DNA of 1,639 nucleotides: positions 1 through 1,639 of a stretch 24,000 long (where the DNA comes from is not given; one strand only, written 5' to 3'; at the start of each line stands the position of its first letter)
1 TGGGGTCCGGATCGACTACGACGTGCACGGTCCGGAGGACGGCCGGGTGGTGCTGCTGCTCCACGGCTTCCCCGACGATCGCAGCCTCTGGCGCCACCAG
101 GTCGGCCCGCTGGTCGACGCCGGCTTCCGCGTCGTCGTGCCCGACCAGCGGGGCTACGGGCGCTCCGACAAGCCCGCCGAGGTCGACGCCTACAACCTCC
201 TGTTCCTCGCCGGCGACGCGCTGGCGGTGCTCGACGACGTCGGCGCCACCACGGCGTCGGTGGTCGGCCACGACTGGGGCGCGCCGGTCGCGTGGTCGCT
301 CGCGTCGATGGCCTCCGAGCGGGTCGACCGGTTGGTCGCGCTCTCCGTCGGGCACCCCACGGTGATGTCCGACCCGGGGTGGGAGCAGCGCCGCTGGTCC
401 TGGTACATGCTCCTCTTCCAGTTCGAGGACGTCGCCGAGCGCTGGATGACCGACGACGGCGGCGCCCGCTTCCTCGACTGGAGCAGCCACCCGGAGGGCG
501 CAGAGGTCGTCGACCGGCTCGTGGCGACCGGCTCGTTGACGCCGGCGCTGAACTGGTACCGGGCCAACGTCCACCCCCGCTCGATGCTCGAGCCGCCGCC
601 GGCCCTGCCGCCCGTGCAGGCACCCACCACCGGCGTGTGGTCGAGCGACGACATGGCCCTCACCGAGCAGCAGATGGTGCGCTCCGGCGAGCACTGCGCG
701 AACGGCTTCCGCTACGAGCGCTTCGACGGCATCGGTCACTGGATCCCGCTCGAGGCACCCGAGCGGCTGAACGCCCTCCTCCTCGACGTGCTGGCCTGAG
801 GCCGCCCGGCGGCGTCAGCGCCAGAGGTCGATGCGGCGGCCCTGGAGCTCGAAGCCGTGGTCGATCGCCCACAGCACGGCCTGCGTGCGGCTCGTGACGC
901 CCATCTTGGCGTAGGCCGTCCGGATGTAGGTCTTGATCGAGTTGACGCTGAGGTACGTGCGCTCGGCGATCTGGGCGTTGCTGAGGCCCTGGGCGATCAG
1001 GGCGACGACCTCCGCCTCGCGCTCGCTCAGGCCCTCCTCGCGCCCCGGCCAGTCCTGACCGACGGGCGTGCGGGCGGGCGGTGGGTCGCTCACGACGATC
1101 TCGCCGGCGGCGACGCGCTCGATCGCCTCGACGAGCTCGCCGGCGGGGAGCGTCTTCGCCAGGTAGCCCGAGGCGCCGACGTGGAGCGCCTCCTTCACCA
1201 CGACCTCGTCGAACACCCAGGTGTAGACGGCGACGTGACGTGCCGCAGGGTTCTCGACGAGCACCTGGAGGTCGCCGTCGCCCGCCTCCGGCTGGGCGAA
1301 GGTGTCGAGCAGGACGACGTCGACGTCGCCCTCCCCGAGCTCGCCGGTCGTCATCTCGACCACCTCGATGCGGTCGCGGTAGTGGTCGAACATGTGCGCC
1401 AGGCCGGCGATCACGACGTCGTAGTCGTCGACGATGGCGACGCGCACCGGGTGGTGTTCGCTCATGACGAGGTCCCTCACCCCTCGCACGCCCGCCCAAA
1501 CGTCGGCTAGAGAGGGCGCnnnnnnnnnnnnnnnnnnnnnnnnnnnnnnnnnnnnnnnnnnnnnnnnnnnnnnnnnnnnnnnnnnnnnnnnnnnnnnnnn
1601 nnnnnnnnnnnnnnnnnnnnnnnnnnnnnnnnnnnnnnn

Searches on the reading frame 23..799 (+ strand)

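Call 10: search_protein_families(library=pfam, proteins=[window:23-799:+], max_evalue=0.001)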
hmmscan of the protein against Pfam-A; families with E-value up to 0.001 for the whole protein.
window:23-799:+ (258 aa): 3 families
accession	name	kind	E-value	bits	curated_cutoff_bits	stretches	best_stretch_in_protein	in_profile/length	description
PF00561.26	Abhydrolase_1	-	4.5e-29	102.3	25.8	1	9-246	2-245/245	alpha/beta hydrolase fold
PF12697.13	Abhydrolase_6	-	3.1e-20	74.2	26.3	1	10-251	1-216/217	Alpha/beta hydrolase family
PF12146.15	Hydrolase_4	-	4.4e-09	36.4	27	1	8-108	5-108/239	Serine aminopeptidase, S33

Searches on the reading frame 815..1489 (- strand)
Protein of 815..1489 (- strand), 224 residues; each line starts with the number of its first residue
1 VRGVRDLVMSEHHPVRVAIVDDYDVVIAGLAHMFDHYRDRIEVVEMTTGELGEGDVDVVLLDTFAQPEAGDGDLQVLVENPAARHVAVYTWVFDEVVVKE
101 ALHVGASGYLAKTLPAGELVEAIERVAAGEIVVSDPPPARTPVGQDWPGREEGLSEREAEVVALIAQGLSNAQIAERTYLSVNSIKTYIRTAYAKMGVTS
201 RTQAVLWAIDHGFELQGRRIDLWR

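Call 10: search_protein_families(library=pfam, proteins=[window:815-1489:-], max_evalue=0.001)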
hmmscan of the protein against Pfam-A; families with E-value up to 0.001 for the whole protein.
window:815-1489:- (224 aa): 3 families
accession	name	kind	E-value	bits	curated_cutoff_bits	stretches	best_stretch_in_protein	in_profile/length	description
PF00196.25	GerE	-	2.6e-16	59.4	23.5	1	154-208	3-57/57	Bacterial regulatory proteins, luxR family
PF00072.30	Response_reg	-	1.8e-07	31.8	30.2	1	17-124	1-111/111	Response regulator receiver domain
PF08281.18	Sigma70_r4_2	-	5.7e-07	29.5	25.7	1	153-196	10-54/54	Sigma-70, region 4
